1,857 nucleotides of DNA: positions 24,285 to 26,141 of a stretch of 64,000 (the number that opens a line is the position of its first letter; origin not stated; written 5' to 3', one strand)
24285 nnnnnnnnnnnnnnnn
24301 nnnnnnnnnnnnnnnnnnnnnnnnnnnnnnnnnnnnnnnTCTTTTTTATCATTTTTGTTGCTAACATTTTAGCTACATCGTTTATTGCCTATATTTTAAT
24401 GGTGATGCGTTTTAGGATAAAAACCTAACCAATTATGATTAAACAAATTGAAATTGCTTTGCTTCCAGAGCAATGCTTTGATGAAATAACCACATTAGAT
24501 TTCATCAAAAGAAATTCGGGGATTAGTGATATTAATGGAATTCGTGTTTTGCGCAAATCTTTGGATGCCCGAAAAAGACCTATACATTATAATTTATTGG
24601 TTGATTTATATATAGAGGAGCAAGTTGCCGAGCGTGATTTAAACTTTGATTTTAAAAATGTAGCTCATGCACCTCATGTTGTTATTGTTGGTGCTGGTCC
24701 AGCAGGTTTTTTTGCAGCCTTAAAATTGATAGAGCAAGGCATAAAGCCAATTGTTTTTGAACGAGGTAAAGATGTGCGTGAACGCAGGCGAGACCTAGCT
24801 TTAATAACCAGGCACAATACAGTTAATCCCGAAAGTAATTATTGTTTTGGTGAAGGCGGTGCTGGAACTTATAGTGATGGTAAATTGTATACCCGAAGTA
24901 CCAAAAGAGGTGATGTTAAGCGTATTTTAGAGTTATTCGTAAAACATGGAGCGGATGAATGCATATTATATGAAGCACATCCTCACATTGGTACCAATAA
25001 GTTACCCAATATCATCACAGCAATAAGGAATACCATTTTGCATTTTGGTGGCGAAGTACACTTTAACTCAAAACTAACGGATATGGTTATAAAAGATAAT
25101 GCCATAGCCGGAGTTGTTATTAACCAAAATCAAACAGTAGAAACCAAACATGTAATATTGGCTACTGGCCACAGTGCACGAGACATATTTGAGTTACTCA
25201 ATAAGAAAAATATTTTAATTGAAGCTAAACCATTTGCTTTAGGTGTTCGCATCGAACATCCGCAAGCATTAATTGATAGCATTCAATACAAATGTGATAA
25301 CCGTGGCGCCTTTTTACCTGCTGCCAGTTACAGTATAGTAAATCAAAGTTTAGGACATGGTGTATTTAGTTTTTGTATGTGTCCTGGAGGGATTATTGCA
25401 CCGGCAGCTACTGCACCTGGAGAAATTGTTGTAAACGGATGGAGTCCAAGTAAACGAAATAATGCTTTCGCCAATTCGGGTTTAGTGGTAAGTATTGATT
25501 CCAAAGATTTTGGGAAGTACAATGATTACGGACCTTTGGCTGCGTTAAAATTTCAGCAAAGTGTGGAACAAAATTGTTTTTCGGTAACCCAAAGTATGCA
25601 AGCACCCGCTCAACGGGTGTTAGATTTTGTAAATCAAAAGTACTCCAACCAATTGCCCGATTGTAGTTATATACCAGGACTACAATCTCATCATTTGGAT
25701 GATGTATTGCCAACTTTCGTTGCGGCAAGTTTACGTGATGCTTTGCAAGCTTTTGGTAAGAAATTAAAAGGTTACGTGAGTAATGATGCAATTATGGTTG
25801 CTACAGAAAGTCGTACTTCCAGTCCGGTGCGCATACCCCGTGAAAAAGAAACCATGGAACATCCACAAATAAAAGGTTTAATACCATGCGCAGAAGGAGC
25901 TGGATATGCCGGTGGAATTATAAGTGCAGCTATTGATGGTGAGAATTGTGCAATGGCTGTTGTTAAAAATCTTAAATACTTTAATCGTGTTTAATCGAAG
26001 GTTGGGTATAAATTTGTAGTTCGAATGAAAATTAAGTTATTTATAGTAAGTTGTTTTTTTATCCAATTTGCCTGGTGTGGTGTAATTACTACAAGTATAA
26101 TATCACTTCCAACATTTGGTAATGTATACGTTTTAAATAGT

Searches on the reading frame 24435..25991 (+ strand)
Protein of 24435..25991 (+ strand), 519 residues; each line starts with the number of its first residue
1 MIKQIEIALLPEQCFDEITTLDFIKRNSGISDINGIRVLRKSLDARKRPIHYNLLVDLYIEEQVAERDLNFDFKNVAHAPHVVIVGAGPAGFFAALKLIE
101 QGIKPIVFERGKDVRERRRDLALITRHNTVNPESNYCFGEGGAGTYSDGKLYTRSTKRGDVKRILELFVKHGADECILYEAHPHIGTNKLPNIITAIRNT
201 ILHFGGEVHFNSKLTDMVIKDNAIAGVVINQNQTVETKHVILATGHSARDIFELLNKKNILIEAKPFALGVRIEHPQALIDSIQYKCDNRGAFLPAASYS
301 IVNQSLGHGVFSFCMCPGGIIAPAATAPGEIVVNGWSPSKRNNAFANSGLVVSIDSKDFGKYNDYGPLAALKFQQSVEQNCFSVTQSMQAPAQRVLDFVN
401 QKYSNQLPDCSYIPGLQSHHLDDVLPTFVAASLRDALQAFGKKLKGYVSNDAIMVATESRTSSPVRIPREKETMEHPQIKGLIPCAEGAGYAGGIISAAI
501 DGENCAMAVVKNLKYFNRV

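Call 19: search_protein_families(library=pfam, proteins=[window:24435-25991:+], max_evalue=0.001)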
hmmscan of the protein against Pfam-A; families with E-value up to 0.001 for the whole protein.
window:24435-25991:+ (519 aa): 11 families
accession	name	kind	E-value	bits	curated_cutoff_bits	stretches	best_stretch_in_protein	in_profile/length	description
PF21688.3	FAD-depend_C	-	2.8e-68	230.4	27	1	266-461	1-197/197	FAD-dependent protein, C-terminal domain-like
PF03486.20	HI0933_like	-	1.4e-09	38.2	50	1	81-247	2-165/244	HI0933-like protein Rossmann domain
PF01266.30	DAO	-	3.8e-09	37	27.9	0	195-269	153-229/353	FAD dependent oxidoreductase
PF00890.30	FAD_binding_2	-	6.3e-08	32.7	20.4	1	81-113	1-33/414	FAD binding domain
PF07992.20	Pyr_redox_2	-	4.4e-07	30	26.1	1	81-250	2-113/291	Pyridine nucleotide-disulphide oxidoreductase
PF01134.28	GIDA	-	1.1e-06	28.4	22.1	0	212-246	116-150/391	Glucose inhibited division protein A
PF01946.23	Thi4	-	1.6e-05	24.7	26.2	0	81-110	19-49/235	Thi4 family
PF13738.12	Pyr_redox_3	-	2.7e-05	24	30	0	83-113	1-32/305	Pyridine nucleotide-disulphide oxidoreductase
PF01494.25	FAD_binding_3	-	3.8e-05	23.5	22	1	82-115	4-37/349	FAD binding domain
PF12831.13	FAD_oxidored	-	6.7e-05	22.8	27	0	82-111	2-31/416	FAD dependent oxidoreductase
PF13450.12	NAD_binding_8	-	0.0001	23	21.9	0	84-114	1-31/68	NAD(P)-binding Rossmann-like domain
